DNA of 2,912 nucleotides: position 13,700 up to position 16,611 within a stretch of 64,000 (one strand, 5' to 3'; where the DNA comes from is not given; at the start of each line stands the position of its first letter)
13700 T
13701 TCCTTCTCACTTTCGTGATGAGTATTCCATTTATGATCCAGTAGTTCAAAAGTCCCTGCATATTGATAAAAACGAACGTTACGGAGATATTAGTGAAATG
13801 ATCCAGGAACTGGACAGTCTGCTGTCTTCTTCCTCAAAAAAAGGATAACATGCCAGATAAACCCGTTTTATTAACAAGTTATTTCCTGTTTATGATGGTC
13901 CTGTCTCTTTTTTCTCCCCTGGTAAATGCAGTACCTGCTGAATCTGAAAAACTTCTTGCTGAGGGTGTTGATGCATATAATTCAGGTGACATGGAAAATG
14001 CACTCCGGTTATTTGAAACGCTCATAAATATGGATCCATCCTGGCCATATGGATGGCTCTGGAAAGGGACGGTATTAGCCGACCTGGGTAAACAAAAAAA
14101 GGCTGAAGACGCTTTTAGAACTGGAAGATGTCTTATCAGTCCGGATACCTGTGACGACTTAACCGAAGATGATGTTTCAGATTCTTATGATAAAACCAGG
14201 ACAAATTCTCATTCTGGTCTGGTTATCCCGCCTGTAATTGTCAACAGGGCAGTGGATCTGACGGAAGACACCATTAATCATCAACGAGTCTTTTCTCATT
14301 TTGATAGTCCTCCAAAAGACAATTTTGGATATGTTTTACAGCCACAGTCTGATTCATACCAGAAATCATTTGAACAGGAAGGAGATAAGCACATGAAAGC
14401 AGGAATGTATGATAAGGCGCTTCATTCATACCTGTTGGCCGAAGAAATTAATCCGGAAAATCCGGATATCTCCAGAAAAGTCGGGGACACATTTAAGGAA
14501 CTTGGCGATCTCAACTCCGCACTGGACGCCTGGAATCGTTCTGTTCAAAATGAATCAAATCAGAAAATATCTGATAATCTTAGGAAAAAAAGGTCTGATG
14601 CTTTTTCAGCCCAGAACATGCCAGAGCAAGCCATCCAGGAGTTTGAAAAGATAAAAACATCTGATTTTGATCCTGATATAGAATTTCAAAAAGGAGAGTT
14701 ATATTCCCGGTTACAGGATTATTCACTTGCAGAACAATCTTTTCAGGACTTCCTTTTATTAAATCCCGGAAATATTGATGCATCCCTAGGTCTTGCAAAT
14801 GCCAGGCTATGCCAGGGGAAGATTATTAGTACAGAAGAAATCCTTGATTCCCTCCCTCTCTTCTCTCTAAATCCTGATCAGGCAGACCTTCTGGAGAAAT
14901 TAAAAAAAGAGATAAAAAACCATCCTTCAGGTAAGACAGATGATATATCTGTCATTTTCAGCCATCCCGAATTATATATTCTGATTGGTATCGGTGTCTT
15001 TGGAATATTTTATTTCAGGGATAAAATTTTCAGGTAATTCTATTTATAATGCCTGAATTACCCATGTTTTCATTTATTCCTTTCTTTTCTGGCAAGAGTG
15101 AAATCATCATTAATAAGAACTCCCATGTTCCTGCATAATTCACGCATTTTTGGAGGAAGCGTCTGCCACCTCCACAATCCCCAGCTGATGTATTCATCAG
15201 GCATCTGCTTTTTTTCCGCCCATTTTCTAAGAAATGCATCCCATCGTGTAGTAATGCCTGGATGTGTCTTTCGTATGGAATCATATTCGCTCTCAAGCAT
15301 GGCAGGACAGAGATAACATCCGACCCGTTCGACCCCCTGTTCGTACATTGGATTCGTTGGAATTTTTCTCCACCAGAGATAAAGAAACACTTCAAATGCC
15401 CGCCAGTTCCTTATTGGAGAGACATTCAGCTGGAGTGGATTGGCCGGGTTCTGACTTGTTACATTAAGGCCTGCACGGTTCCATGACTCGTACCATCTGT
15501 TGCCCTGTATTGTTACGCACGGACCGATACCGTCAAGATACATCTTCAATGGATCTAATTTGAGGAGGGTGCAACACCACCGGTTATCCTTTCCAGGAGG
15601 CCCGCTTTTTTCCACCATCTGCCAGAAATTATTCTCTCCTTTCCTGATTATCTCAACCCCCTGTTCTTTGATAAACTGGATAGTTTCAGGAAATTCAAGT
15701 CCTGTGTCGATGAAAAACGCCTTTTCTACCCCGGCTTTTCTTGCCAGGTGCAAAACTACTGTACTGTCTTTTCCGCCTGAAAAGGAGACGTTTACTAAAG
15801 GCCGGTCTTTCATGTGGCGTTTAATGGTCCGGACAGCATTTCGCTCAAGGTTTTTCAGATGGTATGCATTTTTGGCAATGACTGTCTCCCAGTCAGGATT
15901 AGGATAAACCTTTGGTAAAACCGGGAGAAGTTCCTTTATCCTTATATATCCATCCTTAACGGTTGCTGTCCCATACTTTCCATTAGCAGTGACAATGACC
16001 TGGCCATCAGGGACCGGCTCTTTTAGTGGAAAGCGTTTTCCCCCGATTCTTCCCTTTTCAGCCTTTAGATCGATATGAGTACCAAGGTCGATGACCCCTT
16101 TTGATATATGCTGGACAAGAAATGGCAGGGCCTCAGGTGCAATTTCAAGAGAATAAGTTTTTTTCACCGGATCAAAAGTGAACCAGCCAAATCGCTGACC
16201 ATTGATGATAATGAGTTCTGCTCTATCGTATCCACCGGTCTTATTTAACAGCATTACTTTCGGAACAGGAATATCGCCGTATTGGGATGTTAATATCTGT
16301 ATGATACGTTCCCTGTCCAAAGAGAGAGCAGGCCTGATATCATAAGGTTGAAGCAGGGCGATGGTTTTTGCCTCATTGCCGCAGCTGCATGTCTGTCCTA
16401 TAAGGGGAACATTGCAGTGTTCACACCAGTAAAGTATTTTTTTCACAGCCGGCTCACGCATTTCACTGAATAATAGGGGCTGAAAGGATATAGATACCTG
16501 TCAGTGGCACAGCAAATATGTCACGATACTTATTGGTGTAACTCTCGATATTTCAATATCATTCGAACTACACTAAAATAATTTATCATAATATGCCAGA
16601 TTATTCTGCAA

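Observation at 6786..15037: Operon of three paralogous receptor-like membrane proteins (Ig-like + PEGA ectodomain / TM / kinase-like endodomain) plus an anchored TPR protein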

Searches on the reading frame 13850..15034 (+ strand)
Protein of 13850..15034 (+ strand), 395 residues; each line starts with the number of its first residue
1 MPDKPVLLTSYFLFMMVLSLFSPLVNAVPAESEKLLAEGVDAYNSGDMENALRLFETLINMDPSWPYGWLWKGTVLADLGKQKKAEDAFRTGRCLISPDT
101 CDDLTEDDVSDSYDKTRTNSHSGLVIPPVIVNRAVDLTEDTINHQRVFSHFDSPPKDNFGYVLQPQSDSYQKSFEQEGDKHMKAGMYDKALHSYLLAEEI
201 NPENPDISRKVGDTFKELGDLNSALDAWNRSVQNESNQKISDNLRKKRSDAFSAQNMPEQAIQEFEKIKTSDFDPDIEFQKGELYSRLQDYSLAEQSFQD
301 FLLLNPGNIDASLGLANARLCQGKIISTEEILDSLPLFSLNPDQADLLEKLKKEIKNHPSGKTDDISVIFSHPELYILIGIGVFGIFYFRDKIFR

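Call 3: search_protein_families(library=pfam, proteins=[window:13850-15034:+], max_evalue=1)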
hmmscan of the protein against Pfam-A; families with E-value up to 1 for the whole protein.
window:13850-15034:+ (395 aa): 17 families
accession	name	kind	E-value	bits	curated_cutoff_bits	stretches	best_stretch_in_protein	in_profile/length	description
PF07719.23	TPR_2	-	2.3e-19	68.3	27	3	176-204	6-34/34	Tetratricopeptide repeat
PF00515.34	TPR_1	-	1.1e-14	54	27.8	2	180-204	10-34/34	Tetratricopeptide repeat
PF13432.12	TPR_16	-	1.6e-13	51.3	32.7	3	36-90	1-55/65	Tetratricopeptide repeat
PF13181.12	TPR_8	-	1.9e-12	46.7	25.7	1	279-307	5-33/34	Tetratricopeptide repeat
PF14559.12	TPR_19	-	4.9e-11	43.2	25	1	289-351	5-68/68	Tetratricopeptide repeat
PF13414.12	TPR_11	-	9.2e-11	41.7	26.8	1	178-219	1-42/42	TPR repeat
PF13428.12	TPR_14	-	3e-09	37.1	23.5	0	280-317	6-43/44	Tetratricopeptide repeat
PF13174.12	TPR_6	-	3.7e-07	30.8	26.3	0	279-306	4-31/33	Tetratricopeptide repeat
PF13431.12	TPR_17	-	4.1e-07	30.2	24.4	0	54-86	1-33/34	Tetratricopeptide repeat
PF13371.12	TPR_9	-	2.2e-06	28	35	1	279-312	33-66/73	Tetratricopeptide repeat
PF13176.12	TPR_7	-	0.00035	20.9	27.9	0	282-304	6-28/36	Tetratricopeptide repeat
PF23914.1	TPR_CcmH_CycH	-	0.00036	20.8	42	0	26-90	10-74/158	Cytochrome c-type biogenesis protein H TPR domain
PF13424.12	TPR_12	-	0.00042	20.9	30.1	0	182-231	14-71/77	Tetratricopeptide repeat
PF09976.15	TPR_21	-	0.0016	18.6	25.5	1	217-300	88-171/193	Tetratricopeptide repeat-like domain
PF12569.14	NatA_aux_su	-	0.0074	15.7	33.3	0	254-319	16-82/515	N-terminal acetyltransferase A, auxiliary subunit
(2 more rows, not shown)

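Call 4: search_protein_families(library=ncbifam, proteins=[window:13850-15034:+], max_evalue=1)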
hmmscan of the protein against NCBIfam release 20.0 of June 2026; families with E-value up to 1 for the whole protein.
window:13850-15034:+ (395 aa): 22 families
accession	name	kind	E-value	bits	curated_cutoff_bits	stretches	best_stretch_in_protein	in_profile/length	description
TIGR02552.1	LcrH_SycD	equivalog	3.4e-12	46.3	104.8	2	180-247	61-128/136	SycD/LcrH family type III secretion system chaperone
NF040959.1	MamA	equivalog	3.4e-09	36.5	200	2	168-310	34-174/204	magnetosome protein MamA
TIGR02917.1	PEP_TPR_lipo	equivalog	9.5e-09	33.7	312.2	1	177-328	369-518/899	XrtA/PEP-CTERM system TPR-repeat protein PrsT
TIGR02521.1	type_IV_pilW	equivalog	7.7e-08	32.2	154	2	176-334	36-194/234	type IV pilus biogenesis/stability protein PilW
TIGR03302.1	OM_YfiO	subfamily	2.5e-07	30.4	81.4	2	240-311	32-106/239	outer membrane protein assembly factor BamD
TIGR02795.1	tol_pal_ybgF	equivalog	4e-07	30.7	90.1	1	175-269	6-103/119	tol-pal system protein YbgF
NF047507.1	TPR_BatC_Lepto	exception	8.6e-07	28.6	175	1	259-311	75-132/214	TPR repeat-containing protein BatC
NF047371.1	FlcA_CTERM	equivalog_domain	2.6e-06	26.2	300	1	173-270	440-542/646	periplasmic flagellar collar protein FlcA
NF052415.1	T3SS_chap_SctY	equivalog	2.2e-05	24.9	70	1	20-90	28-101/106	type III secretion apparatus assembly chaperone SctY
NF042912.1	Amuc_1098_fam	equivalog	2.8e-05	22.4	750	2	171-314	41-194/805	Amuc_1098 family type IV pilus outer membrane protein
NF033920.0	C39_PA2778_fam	equivalog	8.8e-05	22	150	1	25-91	183-249/255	PA2778 family cysteine peptidase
NF008520.0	PRK11447.1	equivalog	0.00021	19.2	858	2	172-289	462-572/1157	cellulose synthase complex outer membrane protein BcsC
TIGR03939.1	PGA_TPR_OMP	equivalog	0.00071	17.9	366.65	0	273-335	427-489/800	poly-beta-1,6 N-acetyl-D-glucosamine export porin PgaA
NF053607.1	CHU_0125_OmpA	equivalog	0.0014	17.2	620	1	172-277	20-122/639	CHU_0125 family OmpA-like outer membrane integrity protein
NF040561.1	PrimPol_Msp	equivalog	0.0018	16.9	200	0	182-255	36-109/515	CRISPR-associated primase-polymerase type A1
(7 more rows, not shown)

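Call 53: find_homologous_proteins(query=window:13850-15034:+, max_evalue=0.00001)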
Query window:13850-15034:+ (395 aa): 14 proteins with E <= 0.00001 among 5913 candidates.
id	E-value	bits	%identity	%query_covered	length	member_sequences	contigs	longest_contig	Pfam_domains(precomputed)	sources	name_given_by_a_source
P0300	2.5e-264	894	100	100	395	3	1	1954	PF14559.13,PF13431.13,PF13414.13,PF13371.13,PF00515.35,PF13432.13,PF13428.13,PF13181.13,PF07719.24,PF13174.13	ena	-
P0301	3.6e-147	508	61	100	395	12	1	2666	PF14559.13,PF13431.13,PF13414.13,PF00515.35,PF13432.13,PF13428.13,PF13181.13,PF07719.24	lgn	-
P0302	2.3e-130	453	57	97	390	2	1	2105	PF13431.13,PF09976.16,PF13414.13,PF13176.13,PF13428.13,PF14559.13,PF13371.13,PF00515.35,PF13424.13,PF13432.13,PF13181.13,PF07719.24,PF13174.13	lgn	-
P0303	2.4e-126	440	54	98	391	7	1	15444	PF13431.13,PF13414.13,PF13176.13,PF13428.13,PF14559.13,PF13371.13,PF00515.35,PF13424.13,PF13432.13,PF13181.13,PF07719.24,PF13174.13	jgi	-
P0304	8.4e-120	418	54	99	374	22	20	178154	PF13431.13,PF23914.2,PF13414.13,PF13176.13,PF13428.13,PF14559.13,PF00515.35,PF13424.13,PF13432.13,PF13181.13,PF07719.24,PF13174.13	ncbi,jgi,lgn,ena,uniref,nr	ncbi:tetratricopeptide repeat protein [Methanospirillum hungatei]|jgi:tetratricopeptide (TPR) repeat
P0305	5.8e-117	409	53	99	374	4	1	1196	PF13431.13,PF09976.16,PF23914.2,PF13414.13,PF13176.13,PF13428.13,PF14559.13,PF00515.35,PF13424.13,PF13432.13,PF13181.13,PF07719.24,PF13174.13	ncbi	-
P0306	2.7e-105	371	48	97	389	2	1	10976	PF14559.13,PF13431.13,PF23914.2,PF13414.13,PF13371.13,PF00515.35,PF13432.13,PF13428.13,PF13181.13,PF07719.24,PF13174.13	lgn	-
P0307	5.1e-105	370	48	99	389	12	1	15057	PF14853.13,PF13431.13,PF23914.2,PF13414.13,PF13428.13,PF14559.13,PF13371.13,PF00515.35,PF13432.13,PF13181.13,PF07719.24,PF13174.13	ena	-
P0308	1.9e-104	368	46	97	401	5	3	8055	PF13431.13,PF09976.16,PF23914.2,PF13414.13,PF13428.13,PF14559.13,PF13371.13,PF00515.35,PF13432.13,PF13181.13,PF07719.24,PF13174.13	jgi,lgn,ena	-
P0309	1.8e-88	315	41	97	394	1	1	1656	PF14559.13,PF13431.13,PF13414.13,PF00515.35,PF13432.13,PF13428.13,PF13181.13,PF07719.24,PF13174.13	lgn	-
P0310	1.0e-86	309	43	95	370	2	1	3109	PF14559.13,PF13431.13,PF09976.16,PF13414.13,PF00515.35,PF13424.13,PF13432.13,PF13428.13,PF13181.13,PF07719.24,PF13174.13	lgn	-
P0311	1.2e-83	299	42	94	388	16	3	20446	PF13431.13,PF09976.16,PF13414.13,PF13428.13,PF14559.13,PF00515.35,PF13424.13,PF21033.5,PF13432.13,PF13181.13,PF07719.24,PF13174.13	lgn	-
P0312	3.7e-68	248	51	68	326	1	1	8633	PF13414.13,PF00515.35,PF13432.13,PF13428.13,PF07719.24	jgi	jgi:tetratricopeptide (TPR) repeat protein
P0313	7.3e-37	145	28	88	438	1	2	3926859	PF13431.13,PF13414.13,PF12569.15,PF13428.13,PF14559.13,PF24575.2,PF13371.13,PF00515.35,PF13424.13,PF13432.13,PF13181.13,PF07719.24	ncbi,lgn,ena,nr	nr:tetratricopeptide repeat protein [uncultured Methanospirillum sp.]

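Call 56: search_protein_families(library=padloc, proteins=[window:13850-15034:+], max_evalue=0.01)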
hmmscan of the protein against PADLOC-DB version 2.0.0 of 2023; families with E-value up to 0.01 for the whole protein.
window:13850-15034:+ (395 aa): 0 families

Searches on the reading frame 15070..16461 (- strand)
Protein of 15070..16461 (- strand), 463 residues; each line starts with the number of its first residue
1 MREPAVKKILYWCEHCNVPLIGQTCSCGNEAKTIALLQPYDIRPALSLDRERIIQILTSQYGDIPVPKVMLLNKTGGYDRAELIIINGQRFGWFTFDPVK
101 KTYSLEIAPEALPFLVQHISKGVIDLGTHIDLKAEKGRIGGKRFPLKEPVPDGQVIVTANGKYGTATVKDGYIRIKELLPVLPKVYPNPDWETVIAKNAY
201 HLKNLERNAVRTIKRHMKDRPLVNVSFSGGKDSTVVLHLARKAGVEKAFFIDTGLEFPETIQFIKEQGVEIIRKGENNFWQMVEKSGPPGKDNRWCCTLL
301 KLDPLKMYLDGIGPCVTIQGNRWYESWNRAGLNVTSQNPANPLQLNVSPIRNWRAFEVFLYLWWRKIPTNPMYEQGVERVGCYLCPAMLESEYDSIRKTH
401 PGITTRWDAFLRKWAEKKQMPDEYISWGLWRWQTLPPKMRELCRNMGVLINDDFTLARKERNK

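Call 64: search_protein_families(library=pfam, proteins=[window:15070-16461:-], max_evalue=0.00001)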
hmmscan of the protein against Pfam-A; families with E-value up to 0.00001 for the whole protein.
window:15070-16461:- (463 aa): 1 family
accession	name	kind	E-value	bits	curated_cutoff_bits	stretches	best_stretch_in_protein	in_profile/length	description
PF01507.26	PAPS_reduct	-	5.6e-39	134.4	22.5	1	224-387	3-174/175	Phosphoadenosine phosphosulfate reductase domain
